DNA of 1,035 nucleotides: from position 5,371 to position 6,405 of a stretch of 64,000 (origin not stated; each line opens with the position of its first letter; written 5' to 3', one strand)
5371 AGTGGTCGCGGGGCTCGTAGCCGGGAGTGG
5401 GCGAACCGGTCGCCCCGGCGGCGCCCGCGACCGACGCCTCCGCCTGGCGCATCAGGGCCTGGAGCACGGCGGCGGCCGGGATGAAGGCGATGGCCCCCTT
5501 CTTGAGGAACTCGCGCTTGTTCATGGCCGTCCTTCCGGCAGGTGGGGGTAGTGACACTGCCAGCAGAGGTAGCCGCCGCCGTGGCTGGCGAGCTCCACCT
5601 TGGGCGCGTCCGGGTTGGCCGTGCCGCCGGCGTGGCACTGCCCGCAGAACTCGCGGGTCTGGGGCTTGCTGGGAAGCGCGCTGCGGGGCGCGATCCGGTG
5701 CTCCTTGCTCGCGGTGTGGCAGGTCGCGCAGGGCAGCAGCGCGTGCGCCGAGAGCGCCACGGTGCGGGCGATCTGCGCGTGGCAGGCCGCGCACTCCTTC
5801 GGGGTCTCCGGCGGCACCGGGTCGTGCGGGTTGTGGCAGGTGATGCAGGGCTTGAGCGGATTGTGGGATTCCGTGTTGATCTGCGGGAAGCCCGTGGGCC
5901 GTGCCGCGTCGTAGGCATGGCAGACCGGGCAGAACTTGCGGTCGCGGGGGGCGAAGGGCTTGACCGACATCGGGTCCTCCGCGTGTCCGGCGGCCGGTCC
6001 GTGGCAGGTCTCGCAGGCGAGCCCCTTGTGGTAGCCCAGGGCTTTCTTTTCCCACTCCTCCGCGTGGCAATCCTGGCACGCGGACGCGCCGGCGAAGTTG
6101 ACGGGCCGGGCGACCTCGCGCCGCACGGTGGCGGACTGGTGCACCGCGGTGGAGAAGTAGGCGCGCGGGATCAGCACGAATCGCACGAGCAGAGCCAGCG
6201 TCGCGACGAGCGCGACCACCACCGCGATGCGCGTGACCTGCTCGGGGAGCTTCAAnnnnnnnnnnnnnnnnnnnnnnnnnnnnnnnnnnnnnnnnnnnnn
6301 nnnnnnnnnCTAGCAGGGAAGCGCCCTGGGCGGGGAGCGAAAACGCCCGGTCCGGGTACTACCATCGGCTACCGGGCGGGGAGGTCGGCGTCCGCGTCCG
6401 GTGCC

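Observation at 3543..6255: NrfD/PsrC + 4Fe-4S + octaheme cytochrome module (Cbc-type quinol:cytochrome c oxidoreductase) embedded between the two bc operons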

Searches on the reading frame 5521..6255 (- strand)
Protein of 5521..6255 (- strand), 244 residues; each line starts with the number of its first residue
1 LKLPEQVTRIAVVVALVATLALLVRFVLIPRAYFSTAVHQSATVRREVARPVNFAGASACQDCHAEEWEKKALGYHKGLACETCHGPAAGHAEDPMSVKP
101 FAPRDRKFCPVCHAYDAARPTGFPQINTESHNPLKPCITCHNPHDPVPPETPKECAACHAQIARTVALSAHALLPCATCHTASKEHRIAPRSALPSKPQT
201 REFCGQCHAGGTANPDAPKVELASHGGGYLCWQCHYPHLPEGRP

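Call 5: search_protein_families(library=pfam, proteins=[window:5521-6255:-], max_evalue=0.01)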
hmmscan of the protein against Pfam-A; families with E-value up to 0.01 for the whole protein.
window:5521-6255:- (244 aa): 6 families
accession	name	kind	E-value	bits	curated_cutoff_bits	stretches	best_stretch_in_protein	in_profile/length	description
PF14522.11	Cytochrome_C7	-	1.4e-12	47.7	24.8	2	174-235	14-66/67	Cytochrome c7 and related cytochrome c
PF09699.15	Paired_CXXCH_1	-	2.9e-08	33.7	20.6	0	176-210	9-38/41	Doubled CXXCH motif (Paired_CXXCH_1)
PF14537.11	Cytochrom_c3_2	-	3.2e-08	34.4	25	2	58-115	7-66/79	Cytochrome c3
PF02085.21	Cytochrom_CIII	-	1.6e-06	28.8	22.9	0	169-236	26-83/101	Class III cytochrome C family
PF22113.1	Mtrc-MtrF_II-IV_dom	-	2.5e-06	27.6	30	1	58-212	7-167/176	Outer membrane cytochrome MtrC/MtrF-like, domains II/IV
PF13435.11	Cytochrome_C554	-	2.7e-06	28.7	20.8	0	51-86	42-84/84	Cytochrome c554 and c-prime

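Call 6: search_protein_families(library=ncbifam, proteins=[window:5521-6255:-], max_evalue=0.01)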
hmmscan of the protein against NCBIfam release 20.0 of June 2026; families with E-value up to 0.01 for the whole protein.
window:5521-6255:- (244 aa): 8 families
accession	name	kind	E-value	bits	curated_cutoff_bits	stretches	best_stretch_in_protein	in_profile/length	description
NF041028.1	decahem_GSU2203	exception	3.5e-08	33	325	1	27-209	7-208/317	GSU2203 family decaheme c-type cytochrome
NF045713.1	CxxCH_16_HmcA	equivalog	4.8e-06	25.5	400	1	108-187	320-393/541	sulfate respiration complex hexadecaheme cytochrome HmcA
NF041198.1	UshA_like_PCGU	equivalog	7.2e-06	24.8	275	1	77-116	471-511/519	UshA-like (seleno)protein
NF040968.1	FeS_ExtO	equivalog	2.5e-05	23.3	200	0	36-159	19-137/416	selenite/tellurite reduction operon b-type cytochrome iron-sulfur cluster-binding subunit ExtO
NF040967.1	cytc_ExtN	equivalog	2.8e-05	23.1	200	1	36-160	19-138/415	selenite/tellurite reduction operon c-type cytochrome ExtN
TIGR03153.1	cytochr_NrfH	equivalog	0.0002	21.4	134.2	0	200-238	27-62/138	cytochrome c nitrite reductase small subunit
TIGR04315.1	octaheme_Shew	subfamily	0.0002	20.5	375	1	172-240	186-255/440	tetrathionate reductase family octaheme c-type cytochrome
TIGR04257.1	nanowire_3heme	domain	0.00042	20.4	40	1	174-213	24-63/75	c(7)-type cytochrome triheme domain-containing protein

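Call 16: search_solved_structures(query=window:5521-6255:-, max_evalue=1)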
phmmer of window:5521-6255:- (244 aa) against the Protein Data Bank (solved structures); distinct sequences matched with E-value up to 1: 19.
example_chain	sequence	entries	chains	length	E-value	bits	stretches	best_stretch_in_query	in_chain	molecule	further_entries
6r2q_A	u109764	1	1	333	0.00035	23.7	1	41-210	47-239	Cystathionine beta-synthase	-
8rv0_Y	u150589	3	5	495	0.00052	23.2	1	59-209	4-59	Octaheme cytochrome c nitrite reductase | Octaheme nitrite c cytochrome c reductase | Octaheme nitrite reductase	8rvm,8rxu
3sxq_A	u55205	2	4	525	0.00085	22.4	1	145-210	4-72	Eight-heme nitrite reductase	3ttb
3ov0_A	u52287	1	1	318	0.0024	21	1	109-213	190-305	Cytochrome c family protein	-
6i5b_A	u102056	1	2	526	0.0032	20.6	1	77-116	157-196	Uncharacterized protein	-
2ot4_A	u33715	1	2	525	0.012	18.6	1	147-210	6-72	Eight-heme nitrite reductase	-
2zo5_A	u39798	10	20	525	0.012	18.6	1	147-210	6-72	Eight-heme nitrite reductase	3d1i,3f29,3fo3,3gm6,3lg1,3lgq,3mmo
4q0t_A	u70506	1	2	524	0.014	18.4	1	148-210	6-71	Eight-heme nitrite reductase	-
3owm_A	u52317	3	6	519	0.017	18.2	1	152-210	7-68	Eight-heme nitrite reductase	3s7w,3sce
3rkh_A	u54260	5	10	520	0.017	18.2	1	152-210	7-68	Eight-heme nitrite reductase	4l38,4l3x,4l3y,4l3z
3uu9_A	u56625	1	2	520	0.017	18.2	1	152-210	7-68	Eight-heme nitrite reductase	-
4q4u_A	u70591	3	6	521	0.017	18.2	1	152-210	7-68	Eight-heme nitrite reductase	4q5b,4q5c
3oue_A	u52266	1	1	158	0.033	17.2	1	109-213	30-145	Cytochrome c family protein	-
3mk7_C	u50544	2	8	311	0.062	16.3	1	91-127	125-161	Cytochrome c oxidase, cbb3-type, subunit P | Cbb3-type cytochrome c oxidase subunit CcoP1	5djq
3ouq_A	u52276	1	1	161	0.13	15.3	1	107-208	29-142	Cytochrome c family protein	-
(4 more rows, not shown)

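Call 43: find_homologous_proteins(query=window:5521-6255:-)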
Query window:5521-6255:- (244 aa): 1791 proteins with E <= 0.001 among 4235 candidates; the best 120 are listed.
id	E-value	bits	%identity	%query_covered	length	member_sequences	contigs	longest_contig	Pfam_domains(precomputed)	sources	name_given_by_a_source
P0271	3.7e-154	530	93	100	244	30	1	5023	PF09699.16,PF14537.12,PF13435.12,PF02085.22,PF14522.12,PF22113.2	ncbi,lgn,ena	-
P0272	1.5e-153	528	92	100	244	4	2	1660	PF09699.16,PF14537.12,PF13435.12,PF14522.12,PF22113.2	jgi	jgi:hypothetical protein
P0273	6.8e-133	460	77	100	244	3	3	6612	PF09699.16,PF14537.12,PF14522.12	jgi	-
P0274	1.3e-132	459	76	100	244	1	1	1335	PF09699.16,PF02085.22,PF14522.12,PF22113.2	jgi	jgi:hypothetical protein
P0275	1.5e-132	459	80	100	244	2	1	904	PF09699.16,PF14537.12,PF14522.12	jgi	-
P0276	1.7e-128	446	77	100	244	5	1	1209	PF09699.16,PF14537.12,PF02085.22,PF14522.12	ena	-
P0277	1.3e-127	443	74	100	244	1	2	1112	PF09699.16,PF14537.12,PF14522.12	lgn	-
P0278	4.9e-127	441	74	99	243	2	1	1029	PF09699.16,PF14537.12,PF14522.12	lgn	-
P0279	9.7e-127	440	74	98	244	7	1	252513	PF09699.16,PF14537.12,PF13435.12,PF14522.12,PF22113.2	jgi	jgi:ribosomal protein S27AE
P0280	1.1e-126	440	74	100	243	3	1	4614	PF09699.16,PF14537.12,PF02085.22,PF14522.12,PF22113.2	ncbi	ncbi:MAG TPA: multiheme c-type cytochrome [Candidatus Eisenbacteria bacterium]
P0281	7.9e-126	437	74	100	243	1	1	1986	PF09699.16,PF14537.12,PF14522.12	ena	-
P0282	8.9e-126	437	73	100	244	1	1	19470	PF09699.16,PF14522.12,PF22113.2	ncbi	-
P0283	2.1e-125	436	73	100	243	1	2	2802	PF09699.16,PF14537.12,PF14522.12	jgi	jgi:DnaJ-class molecular chaperone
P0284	3.2e-125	435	75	99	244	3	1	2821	PF09699.16,PF14537.12,PF14522.12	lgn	-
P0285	4.6e-125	435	71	100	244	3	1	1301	PF09699.16,PF02085.22,PF14522.12,PF22113.2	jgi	jgi:hypothetical protein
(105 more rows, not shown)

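Call 59: predict_structure(alignment_id=A3)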
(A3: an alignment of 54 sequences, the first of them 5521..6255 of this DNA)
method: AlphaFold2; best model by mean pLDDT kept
length: 244 residues; sequences in the alignment: 54
mean_pLDDT: 70.6   pTM: 0.36
mean pLDDT of the five models: 70.6, 69.0, 64.3, 59.1, 53.5
residues with pLDDT >= 90: 31; 70-90: 96; 50-70: 94; < 50: 23
segments of 3 or more residues with pLDDT < 50: 47-54, 147-158, 242-244
pLDDT, mean of each block of 10 residues (from residue 1): 79 96 86 73 54 57 81 74 66 61 55 59 57 59 54 46 62 82 81 84 92 86 87 75 42
secondary structure, 60 per line:
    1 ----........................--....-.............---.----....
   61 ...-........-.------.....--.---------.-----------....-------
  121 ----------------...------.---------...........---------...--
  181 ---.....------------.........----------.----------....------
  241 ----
elements in order: H5-28 H31-34 H36-48 H57-63 H65-72 H81-85 H110-113 H156-166 H184-188 H201-208 H231-234

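Call 63: fold_search(model_id=the predicted structure, library=pdb)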
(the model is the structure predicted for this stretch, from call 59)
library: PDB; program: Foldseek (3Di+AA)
matches with E <= 10: 4; with E <= 0.001: 0
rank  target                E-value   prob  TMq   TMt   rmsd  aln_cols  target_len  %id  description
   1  8rv0                  3.3e-01  0.92  0.19  0.10   2.4        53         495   32  Crystal structure of octaheme nitrite reductase from Trichlorobacter ammonificans in complex with nitrite (released 2024-03-27)
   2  3mmo_A                3.5e+00  0.30  0.20  0.10   5.4        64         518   26  Structure of the Thioalkalivibrio nitratireducens cytochrome c nitrite reductase in complex with cyanide (released 2010-09-29)
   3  6i5b_A                3.8e+00  0.02  0.12  0.07  18.4       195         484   22  Crystal Structure of Outer Cell Wall Cytochrome OcwA (released 2019-09-25)
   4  6i5b_B                7.8e+00  0.10  0.13  0.07   2.8        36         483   30  Crystal Structure of Outer Cell Wall Cytochrome OcwA (released 2019-09-25)
